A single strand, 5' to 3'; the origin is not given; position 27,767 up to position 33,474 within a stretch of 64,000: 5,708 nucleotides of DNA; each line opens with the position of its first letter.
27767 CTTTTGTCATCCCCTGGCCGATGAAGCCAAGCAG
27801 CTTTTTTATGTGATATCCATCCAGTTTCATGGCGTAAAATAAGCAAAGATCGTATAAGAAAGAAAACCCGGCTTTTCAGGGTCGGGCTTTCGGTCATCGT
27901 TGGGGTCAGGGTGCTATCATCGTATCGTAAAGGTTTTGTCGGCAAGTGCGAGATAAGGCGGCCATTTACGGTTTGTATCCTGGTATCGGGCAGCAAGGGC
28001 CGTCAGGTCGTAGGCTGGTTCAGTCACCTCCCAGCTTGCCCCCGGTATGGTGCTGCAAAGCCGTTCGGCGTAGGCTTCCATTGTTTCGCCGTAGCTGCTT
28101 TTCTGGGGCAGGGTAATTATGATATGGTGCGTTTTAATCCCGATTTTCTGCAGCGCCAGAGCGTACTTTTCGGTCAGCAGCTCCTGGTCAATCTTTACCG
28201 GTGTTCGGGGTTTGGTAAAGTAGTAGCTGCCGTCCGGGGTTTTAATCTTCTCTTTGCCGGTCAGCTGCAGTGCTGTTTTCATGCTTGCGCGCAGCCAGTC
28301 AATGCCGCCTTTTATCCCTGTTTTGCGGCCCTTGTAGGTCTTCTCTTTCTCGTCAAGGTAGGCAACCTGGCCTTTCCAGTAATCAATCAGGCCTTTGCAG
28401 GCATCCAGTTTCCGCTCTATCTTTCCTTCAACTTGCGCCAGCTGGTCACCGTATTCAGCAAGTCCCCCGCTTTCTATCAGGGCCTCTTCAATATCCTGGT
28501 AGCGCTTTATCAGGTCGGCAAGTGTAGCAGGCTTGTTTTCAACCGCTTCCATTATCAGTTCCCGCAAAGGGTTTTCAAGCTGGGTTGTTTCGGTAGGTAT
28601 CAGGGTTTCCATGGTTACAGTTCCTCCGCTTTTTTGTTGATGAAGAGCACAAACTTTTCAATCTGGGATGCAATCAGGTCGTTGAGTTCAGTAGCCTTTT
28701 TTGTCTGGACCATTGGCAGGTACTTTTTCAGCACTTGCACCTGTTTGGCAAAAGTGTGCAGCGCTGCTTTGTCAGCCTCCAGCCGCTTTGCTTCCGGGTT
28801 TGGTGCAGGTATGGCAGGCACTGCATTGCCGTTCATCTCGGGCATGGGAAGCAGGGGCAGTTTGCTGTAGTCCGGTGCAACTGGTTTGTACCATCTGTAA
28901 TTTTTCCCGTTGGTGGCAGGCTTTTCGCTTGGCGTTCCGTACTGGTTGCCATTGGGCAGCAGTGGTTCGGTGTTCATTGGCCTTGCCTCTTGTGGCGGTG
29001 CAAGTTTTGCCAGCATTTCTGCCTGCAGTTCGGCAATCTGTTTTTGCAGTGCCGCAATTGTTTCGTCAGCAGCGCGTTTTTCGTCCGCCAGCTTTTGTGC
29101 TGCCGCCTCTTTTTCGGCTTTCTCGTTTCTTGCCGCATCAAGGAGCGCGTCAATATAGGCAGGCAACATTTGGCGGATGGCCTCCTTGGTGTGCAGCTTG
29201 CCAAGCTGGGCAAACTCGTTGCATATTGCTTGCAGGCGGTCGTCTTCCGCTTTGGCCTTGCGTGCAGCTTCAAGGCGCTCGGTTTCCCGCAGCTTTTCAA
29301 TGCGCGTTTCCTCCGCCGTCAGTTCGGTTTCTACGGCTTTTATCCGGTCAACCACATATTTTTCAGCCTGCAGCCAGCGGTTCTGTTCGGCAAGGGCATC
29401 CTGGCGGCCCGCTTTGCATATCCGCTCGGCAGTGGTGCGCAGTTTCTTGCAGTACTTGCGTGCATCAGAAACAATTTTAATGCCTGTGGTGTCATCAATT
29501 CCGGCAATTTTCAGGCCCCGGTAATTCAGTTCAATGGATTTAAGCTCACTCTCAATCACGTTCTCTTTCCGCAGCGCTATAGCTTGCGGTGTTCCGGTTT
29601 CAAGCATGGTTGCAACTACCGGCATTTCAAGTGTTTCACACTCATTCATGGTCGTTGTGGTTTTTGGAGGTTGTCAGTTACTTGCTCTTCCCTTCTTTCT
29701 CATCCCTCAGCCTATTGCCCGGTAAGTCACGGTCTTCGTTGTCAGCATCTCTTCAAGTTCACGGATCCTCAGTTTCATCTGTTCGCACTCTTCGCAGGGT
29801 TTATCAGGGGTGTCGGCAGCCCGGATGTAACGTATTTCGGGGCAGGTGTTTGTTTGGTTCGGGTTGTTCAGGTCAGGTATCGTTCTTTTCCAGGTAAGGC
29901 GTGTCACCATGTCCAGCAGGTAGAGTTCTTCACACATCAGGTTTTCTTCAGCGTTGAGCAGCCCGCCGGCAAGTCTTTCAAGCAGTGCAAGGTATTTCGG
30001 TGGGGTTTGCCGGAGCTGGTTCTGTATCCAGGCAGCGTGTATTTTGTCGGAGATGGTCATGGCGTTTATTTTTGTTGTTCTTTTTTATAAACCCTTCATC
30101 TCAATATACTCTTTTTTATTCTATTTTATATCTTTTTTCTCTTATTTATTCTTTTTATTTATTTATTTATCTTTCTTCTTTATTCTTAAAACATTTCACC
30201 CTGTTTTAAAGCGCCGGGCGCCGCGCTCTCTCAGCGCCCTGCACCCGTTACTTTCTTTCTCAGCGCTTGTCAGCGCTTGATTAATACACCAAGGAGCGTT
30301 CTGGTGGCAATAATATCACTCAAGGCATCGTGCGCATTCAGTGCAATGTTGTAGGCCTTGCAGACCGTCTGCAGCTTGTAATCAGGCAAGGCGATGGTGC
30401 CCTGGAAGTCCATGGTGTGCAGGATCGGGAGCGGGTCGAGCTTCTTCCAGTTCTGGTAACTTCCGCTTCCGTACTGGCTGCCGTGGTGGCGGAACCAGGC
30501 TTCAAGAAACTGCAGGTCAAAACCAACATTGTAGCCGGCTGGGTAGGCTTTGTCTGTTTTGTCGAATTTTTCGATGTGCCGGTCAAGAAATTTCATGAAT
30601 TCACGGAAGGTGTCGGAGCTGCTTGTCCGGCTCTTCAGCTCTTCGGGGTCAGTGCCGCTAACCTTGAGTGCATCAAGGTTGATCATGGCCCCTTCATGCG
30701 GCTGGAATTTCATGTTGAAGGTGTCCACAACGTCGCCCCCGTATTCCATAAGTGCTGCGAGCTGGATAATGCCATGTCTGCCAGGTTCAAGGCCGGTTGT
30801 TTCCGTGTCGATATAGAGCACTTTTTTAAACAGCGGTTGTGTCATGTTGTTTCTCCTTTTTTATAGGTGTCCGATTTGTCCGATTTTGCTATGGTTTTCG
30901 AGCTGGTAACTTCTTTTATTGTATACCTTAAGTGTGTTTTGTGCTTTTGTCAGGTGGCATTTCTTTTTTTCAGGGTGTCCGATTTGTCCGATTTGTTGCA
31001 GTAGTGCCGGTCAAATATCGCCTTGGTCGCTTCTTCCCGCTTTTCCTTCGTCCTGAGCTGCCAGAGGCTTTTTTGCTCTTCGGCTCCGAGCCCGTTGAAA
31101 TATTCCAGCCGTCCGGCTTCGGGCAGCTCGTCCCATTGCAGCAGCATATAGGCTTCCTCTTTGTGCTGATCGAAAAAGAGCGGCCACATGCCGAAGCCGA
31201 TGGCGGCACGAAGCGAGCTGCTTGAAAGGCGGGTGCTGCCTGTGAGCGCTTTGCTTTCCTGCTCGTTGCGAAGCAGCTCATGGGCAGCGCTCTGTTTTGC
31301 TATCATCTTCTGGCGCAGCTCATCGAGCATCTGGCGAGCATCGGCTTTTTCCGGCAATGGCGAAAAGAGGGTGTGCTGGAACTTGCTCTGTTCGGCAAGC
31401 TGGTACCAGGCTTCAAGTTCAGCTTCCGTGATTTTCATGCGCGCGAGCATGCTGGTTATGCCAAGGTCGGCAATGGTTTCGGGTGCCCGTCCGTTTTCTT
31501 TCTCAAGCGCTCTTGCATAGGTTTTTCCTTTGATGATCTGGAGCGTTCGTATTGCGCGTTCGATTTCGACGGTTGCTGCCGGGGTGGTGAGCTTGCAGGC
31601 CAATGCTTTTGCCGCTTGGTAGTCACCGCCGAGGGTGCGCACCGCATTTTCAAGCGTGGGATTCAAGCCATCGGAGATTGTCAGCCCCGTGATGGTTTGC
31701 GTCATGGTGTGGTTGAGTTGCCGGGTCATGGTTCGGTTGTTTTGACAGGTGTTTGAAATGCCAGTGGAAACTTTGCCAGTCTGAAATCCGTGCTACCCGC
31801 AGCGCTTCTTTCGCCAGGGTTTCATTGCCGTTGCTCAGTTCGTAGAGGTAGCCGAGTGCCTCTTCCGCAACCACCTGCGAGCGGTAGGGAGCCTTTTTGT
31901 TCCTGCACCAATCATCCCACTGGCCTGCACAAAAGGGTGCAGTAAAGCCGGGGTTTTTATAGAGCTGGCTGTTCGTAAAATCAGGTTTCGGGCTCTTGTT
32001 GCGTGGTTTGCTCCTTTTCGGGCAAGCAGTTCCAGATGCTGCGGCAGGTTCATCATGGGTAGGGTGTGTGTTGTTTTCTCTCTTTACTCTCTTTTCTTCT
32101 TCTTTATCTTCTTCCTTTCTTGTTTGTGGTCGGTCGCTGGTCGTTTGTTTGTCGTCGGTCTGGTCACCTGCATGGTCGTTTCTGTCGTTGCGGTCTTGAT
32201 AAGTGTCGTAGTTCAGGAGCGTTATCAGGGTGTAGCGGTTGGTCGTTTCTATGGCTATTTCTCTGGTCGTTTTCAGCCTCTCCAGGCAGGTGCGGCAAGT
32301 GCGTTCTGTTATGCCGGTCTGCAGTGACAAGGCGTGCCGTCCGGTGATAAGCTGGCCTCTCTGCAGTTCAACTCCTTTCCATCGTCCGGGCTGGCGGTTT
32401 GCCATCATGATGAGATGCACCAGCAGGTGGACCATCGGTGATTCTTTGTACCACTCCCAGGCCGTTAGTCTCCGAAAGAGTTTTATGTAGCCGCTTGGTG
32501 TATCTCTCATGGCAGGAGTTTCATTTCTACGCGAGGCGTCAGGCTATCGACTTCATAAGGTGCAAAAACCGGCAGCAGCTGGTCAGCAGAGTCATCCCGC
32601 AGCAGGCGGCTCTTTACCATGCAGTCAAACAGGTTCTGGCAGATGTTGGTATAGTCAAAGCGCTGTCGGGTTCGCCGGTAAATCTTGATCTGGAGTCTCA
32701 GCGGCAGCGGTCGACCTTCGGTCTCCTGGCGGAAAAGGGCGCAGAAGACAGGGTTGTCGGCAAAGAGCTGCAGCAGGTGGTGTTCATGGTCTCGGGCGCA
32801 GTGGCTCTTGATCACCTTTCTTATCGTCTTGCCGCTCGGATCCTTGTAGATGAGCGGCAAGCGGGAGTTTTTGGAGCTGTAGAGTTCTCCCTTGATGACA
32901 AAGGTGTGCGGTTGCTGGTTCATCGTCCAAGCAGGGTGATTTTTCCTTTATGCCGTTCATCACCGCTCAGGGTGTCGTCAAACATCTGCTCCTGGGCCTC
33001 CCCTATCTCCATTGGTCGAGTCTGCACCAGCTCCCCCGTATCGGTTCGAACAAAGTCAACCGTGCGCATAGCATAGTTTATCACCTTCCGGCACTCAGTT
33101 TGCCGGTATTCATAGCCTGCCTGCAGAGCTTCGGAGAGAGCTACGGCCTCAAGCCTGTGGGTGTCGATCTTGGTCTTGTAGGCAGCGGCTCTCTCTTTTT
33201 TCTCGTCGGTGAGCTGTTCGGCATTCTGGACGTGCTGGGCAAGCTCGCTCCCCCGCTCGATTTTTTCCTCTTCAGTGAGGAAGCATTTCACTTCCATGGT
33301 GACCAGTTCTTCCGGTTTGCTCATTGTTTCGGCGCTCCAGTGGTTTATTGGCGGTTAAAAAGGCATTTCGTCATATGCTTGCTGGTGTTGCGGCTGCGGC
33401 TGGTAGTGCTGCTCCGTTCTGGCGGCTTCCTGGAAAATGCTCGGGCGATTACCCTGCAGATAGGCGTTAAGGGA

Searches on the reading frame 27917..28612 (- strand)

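Call 4: search_protein_families(library=pfam, proteins=[window:27917-28612:-], max_evalue=0.01)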
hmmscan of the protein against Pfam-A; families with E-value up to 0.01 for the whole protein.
window:27917-28612:- (231 aa): 1 family
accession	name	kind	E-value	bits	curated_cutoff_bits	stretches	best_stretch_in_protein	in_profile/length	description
PF05565.16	Sipho_Gp157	-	5.6e-10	39.9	28.6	1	30-153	1-127/162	Siphovirus Gp157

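Call 5: search_protein_families(library=phrogs, proteins=[window:27917-28612:-], max_evalue=0.01)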
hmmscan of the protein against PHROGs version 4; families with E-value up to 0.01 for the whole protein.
window:27917-28612:- (231 aa): 1 family
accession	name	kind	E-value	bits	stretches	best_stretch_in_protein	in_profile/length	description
phrog_253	-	DNA, RNA and nucleotide metabolism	6.6e-17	62.9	1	26-197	4-160/169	Mu Gam-like end protection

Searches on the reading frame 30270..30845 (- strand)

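Call 4: search_protein_families(library=pfam, proteins=[window:30270-30845:-], max_evalue=0.01)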
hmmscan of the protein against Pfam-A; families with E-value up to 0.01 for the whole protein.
window:30270-30845:- (191 aa): 3 families
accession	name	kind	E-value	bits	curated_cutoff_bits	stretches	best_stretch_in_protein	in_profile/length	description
PF00929.31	RNase_T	-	1.3e-17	65.3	24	1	11-182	2-161/164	Exonuclease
PF16473.11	Rv2179c-like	-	1e-05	25.7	27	1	10-183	3-171/177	3'-5' exoribonuclease Rv2179c-like domain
PF13482.12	RNase_H_2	-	0.00059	20.3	22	0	10-49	1-39/165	RNase_H superfamily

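Call 5: search_protein_families(library=phrogs, proteins=[window:30270-30845:-], max_evalue=0.01)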
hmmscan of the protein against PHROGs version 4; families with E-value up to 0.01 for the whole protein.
window:30270-30845:- (191 aa): 5 families
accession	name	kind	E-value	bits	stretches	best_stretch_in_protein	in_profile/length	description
phrog_192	-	DNA, RNA and nucleotide metabolism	7.6e-31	108.8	1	4-188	103-270/397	DNA polymerase exonuclease subunit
phrog_14632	-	DNA, RNA and nucleotide metabolism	4e-09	36.7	1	3-182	78-236/380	DNA polymerase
phrog_17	-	DNA, RNA and nucleotide metabolism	0.00095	18.2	1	7-134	670-755/1445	DNA polymerase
phrog_19080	-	unknown function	0.002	17.8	0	103-187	96-192/477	-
phrog_1907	-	DNA, RNA and nucleotide metabolism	0.0033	17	1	9-127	16-97/629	DNA polymerase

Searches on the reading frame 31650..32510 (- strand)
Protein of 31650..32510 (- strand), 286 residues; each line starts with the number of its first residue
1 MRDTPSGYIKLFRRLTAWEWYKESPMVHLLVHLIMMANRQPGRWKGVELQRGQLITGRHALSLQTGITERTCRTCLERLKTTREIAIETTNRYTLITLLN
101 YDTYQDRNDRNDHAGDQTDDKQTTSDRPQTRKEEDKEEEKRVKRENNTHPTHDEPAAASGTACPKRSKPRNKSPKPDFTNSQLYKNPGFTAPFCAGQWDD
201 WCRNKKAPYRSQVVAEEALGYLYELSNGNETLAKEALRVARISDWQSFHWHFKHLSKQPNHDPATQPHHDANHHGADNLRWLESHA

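Call 4: search_protein_families(library=pfam, proteins=[window:31650-32510:-], max_evalue=0.01)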
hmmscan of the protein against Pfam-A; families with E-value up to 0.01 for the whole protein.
window:31650-32510:- (286 aa): 0 families

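Call 5: search_protein_families(library=phrogs, proteins=[window:31650-32510:-], max_evalue=0.01)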
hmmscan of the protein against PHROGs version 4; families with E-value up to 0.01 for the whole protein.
window:31650-32510:- (286 aa): 5 families
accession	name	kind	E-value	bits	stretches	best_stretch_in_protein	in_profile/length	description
phrog_2514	-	DNA, RNA and nucleotide metabolism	3.2e-30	106.3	1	6-148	3-152/270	DnaD-like helicase loader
phrog_7498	-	DNA, RNA and nucleotide metabolism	1.6e-15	58.1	1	6-144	5-155/296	DnaD-like helicase loader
phrog_27581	-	unknown function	1.4e-10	42.3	1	2-124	22-155/216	-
phrog_186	-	DNA, RNA and nucleotide metabolism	1.2e-08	36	1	4-148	18-160/308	DnaD-like helicase loader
phrog_17768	-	DNA, RNA and nucleotide metabolism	4.3e-06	27.2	1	47-143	41-142/353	replication initiation protein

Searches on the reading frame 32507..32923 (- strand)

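Call 4: search_protein_families(library=pfam, proteins=[window:32507-32923:-], max_evalue=0.01)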
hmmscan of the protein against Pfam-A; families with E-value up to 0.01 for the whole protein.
window:32507-32923:- (138 aa): 1 family
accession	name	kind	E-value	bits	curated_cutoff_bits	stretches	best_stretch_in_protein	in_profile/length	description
PF05866.16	RusA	-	0.0013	19.7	22.8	1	21-134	17-121/124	Endodeoxyribonuclease RusA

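Call 5: search_protein_families(library=phrogs, proteins=[window:32507-32923:-], max_evalue=0.01)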
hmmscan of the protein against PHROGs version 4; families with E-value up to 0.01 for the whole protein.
window:32507-32923:- (138 aa): 2 families
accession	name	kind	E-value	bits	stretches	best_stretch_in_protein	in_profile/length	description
phrog_1682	-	DNA, RNA and nucleotide metabolism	4.5e-08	33.8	1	72-135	76-141/387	RusA-like Holliday junction resolvase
phrog_34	-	DNA, RNA and nucleotide metabolism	0.00025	21.8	1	61-135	115-190/259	RusA-like Holliday junction resolvase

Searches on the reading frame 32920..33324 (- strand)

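Call 4: search_protein_families(library=pfam, proteins=[window:32920-33324:-], max_evalue=0.01)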
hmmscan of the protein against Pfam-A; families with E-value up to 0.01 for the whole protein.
window:32920-33324:- (134 aa): 1 family
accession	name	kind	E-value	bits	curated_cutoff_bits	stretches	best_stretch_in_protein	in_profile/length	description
PF20273.3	E2-E1mid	-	0.0081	16.7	27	0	36-83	36-83/118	Domain observed between E2 and E1 domains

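Call 5: search_protein_families(library=phrogs, proteins=[window:32920-33324:-], max_evalue=0.01)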
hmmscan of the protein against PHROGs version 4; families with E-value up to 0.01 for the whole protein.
window:32920-33324:- (134 aa): 1 family
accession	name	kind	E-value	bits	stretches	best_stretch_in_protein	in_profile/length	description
phrog_12688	-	unknown function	7.8e-10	39.7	1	16-117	34-134/142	-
